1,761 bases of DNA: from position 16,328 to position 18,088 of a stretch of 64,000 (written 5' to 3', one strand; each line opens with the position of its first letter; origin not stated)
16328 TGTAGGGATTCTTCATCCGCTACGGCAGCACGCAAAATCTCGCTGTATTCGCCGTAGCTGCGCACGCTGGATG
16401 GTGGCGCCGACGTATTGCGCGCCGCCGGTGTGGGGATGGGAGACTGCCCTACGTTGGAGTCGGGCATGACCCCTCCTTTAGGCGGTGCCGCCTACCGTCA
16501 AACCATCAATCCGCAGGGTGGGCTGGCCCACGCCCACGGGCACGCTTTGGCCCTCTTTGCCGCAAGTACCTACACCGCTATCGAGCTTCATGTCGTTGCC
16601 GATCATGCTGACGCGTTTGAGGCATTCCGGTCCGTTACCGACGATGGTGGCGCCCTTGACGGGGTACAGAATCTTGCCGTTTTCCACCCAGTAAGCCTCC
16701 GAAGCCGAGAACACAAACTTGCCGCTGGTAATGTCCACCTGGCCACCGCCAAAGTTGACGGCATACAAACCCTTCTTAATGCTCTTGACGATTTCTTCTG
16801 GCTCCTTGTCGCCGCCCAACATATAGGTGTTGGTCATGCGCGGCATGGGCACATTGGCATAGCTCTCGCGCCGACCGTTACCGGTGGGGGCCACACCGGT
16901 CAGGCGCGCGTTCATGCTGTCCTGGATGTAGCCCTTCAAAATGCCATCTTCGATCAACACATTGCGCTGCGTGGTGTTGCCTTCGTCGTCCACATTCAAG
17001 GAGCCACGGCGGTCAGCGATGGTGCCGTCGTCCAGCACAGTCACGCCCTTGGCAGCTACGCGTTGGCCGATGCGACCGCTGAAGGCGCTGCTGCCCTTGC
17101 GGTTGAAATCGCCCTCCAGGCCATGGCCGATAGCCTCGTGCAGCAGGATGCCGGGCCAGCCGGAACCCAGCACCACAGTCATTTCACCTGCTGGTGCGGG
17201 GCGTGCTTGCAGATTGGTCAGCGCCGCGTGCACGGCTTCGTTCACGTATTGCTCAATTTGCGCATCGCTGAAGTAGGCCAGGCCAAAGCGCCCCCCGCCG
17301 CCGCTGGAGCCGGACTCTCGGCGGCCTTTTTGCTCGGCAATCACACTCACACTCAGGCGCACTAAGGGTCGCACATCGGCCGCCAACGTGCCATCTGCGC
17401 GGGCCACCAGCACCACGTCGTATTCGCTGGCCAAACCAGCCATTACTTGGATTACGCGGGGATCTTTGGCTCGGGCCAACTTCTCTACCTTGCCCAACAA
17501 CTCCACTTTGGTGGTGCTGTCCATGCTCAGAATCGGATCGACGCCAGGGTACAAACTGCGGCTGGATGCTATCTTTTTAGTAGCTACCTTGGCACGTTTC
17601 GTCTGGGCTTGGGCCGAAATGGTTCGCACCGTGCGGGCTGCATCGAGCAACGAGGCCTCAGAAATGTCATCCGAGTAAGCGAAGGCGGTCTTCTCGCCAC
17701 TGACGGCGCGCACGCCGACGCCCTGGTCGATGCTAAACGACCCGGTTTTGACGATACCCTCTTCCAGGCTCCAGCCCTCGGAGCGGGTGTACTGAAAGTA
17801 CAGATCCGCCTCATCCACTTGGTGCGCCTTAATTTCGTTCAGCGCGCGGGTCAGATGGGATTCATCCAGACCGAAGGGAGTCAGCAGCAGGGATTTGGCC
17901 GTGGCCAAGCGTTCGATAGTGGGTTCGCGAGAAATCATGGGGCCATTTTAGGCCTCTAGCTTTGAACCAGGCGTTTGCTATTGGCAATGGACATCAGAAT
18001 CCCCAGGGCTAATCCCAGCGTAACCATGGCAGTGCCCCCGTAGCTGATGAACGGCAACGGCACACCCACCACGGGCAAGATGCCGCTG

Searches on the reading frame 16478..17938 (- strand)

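Call 11: search_protein_families(library=pfam, proteins=[window:16478-17938:-])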
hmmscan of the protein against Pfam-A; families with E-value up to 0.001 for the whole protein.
window:16478-17938:- (486 aa): 3 families
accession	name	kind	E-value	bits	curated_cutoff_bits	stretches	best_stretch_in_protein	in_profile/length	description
PF19289.4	PmbA_TldD_3rd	-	1.2e-69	234.3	22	1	251-484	2-220/220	PmbA/TldA metallopeptidase C-terminal domain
PF19290.4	PmbA_TldD_2nd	-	5.9e-19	69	20.9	1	135-243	2-109/109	PmbA/TldA metallopeptidase central domain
PF01523.21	PmbA_TldD_1st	-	1.2e-16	61.1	20.9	1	44-105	1-62/65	PmbA/TldA metallopeptidase domain 1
